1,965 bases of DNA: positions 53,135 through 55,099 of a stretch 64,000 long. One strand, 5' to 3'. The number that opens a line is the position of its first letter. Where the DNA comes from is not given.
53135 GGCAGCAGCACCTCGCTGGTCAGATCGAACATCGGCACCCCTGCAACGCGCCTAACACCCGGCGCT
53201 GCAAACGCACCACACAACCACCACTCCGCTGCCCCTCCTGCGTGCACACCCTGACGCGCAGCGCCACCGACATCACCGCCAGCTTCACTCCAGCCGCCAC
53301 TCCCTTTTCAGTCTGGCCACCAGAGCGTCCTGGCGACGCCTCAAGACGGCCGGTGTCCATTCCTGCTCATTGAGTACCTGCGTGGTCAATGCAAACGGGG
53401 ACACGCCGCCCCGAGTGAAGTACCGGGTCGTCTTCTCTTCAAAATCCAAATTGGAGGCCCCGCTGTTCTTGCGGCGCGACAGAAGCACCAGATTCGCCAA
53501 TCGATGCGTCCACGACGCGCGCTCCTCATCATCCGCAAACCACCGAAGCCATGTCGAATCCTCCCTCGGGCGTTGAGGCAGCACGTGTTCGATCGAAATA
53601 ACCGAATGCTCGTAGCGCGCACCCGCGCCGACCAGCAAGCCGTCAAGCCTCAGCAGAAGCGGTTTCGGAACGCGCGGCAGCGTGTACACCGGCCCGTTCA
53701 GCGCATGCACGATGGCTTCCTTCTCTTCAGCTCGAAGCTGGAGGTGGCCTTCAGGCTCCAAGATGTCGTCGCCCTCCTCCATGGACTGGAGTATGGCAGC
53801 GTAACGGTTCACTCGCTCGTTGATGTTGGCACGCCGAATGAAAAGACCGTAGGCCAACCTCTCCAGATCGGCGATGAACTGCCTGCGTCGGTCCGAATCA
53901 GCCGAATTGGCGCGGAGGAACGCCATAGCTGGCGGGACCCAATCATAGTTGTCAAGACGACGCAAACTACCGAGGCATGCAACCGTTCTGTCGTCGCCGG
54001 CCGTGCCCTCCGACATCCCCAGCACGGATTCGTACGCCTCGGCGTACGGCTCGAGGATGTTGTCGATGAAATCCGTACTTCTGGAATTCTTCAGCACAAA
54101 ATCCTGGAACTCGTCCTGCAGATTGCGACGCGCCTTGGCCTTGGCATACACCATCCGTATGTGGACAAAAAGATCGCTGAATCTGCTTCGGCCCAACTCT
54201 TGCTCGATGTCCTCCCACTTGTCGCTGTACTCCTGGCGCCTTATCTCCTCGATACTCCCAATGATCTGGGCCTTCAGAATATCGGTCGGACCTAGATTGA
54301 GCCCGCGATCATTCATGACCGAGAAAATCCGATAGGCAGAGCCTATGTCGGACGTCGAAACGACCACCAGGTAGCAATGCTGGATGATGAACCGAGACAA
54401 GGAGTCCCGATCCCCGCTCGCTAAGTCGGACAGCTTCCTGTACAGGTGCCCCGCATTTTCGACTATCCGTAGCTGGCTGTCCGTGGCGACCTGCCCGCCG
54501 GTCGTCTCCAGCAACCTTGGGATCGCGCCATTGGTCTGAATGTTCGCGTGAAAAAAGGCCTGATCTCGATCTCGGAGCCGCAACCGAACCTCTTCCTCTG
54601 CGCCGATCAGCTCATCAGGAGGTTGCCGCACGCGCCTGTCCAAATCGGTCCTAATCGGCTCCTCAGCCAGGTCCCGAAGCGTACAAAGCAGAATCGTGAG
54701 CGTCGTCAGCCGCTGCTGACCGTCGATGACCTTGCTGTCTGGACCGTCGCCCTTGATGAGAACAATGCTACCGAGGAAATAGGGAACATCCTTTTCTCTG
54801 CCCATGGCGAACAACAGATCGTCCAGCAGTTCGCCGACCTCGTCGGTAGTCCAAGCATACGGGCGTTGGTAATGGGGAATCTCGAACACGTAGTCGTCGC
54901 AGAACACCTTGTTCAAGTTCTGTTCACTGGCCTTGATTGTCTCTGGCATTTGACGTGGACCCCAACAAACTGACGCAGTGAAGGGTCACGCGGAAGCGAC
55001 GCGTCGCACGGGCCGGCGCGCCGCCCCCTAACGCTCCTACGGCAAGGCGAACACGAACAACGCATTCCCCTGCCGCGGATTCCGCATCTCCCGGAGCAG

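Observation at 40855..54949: Composite defence locus: restriction-like SNF2/DUF1156/DUF499 module with embedded MAD3/MAD4-like pair, HEPN and GmrSD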

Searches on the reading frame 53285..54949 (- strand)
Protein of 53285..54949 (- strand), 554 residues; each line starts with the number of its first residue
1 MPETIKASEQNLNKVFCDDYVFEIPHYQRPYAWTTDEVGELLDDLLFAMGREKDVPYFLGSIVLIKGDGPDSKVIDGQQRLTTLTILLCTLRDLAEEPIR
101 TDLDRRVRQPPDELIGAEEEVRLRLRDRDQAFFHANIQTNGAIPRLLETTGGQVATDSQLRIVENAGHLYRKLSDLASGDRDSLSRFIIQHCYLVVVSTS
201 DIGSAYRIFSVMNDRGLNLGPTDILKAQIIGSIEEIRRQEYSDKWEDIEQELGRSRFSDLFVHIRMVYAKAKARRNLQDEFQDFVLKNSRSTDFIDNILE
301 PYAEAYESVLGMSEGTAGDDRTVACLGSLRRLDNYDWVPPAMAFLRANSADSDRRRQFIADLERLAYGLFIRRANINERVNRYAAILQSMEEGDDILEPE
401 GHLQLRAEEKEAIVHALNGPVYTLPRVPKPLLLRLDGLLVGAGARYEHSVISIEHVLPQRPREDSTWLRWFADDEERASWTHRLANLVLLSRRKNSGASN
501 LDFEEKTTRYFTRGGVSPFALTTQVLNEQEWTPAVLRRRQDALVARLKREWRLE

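Call 3: search_protein_families(library=pfam, proteins=[window:53285-54949:-], max_evalue=0.01)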
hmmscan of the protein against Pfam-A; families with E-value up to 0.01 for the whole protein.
window:53285-54949:- (554 aa): 2 families
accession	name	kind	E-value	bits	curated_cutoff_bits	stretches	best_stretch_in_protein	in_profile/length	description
PF03235.19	GmrSD_N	-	1.4e-35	123.7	33.2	1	14-229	3-198/199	GmrSD restriction endonuclease, N-terminal domain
PF07510.16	GmrSD_C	-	9e-24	84.4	23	1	446-545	44-137/138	GmrSD restriction endonucleases, C-terminal domain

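Call 4: search_protein_families(library=padloc, proteins=[window:53285-54949:-], max_evalue=0.01)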
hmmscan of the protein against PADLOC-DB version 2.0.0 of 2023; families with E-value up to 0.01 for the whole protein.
window:53285-54949:- (554 aa): 35 families (the best 25 are shown)
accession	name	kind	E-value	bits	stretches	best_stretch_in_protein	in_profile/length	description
PDLC02686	Orf5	-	2.7e-165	549.1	1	4-551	2-566/566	Orf5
PDLC02690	Orf5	-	4.9e-67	225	1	13-552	1-530/531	Orf5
PDLC04157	HEC-06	-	6e-62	208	2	4-316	6-322/558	-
PDLC04155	HEC-06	-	1.3e-60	203.5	2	1-309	1-315/562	-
PDLC02694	Orf5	-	2.5e-58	196.2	1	5-551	1-573/574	Orf5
PDLC04154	HEC-06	-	4.4e-56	188.7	2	4-316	6-331/569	-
PDLC02700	Orf5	-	2.3e-50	169.9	2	22-348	12-343/555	Orf5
PDLC02695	Orf5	-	4.1e-50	168.8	2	5-289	3-315/601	Orf5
PDLC02701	Orf5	-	5.2e-46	155.3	2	10-313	8-335/596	Orf5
PDLC02687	Orf5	-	2.5e-44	150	2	6-310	2-319/543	Orf5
PDLC02693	Orf5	-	9.5e-42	141.7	2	22-390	9-374/543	Orf5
PDLC02691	Orf5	-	1e-29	101.6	2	5-271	3-291/579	Orf5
PDLC02692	Orf5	-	7e-28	95.6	2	18-248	4-237/558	Orf5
PDLC04156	HEC-06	-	5.9e-25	85.8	1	10-300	9-314/562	-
PDLC02792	SspE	-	1.8e-21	74.2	2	21-93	23-112/771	SspE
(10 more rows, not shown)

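Call 35: search_protein_families(library=ncbifam, proteins=[window:53285-54949:-], max_evalue=0.001)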
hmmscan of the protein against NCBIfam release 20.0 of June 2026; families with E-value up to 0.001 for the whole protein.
window:53285-54949:- (554 aa): 0 families
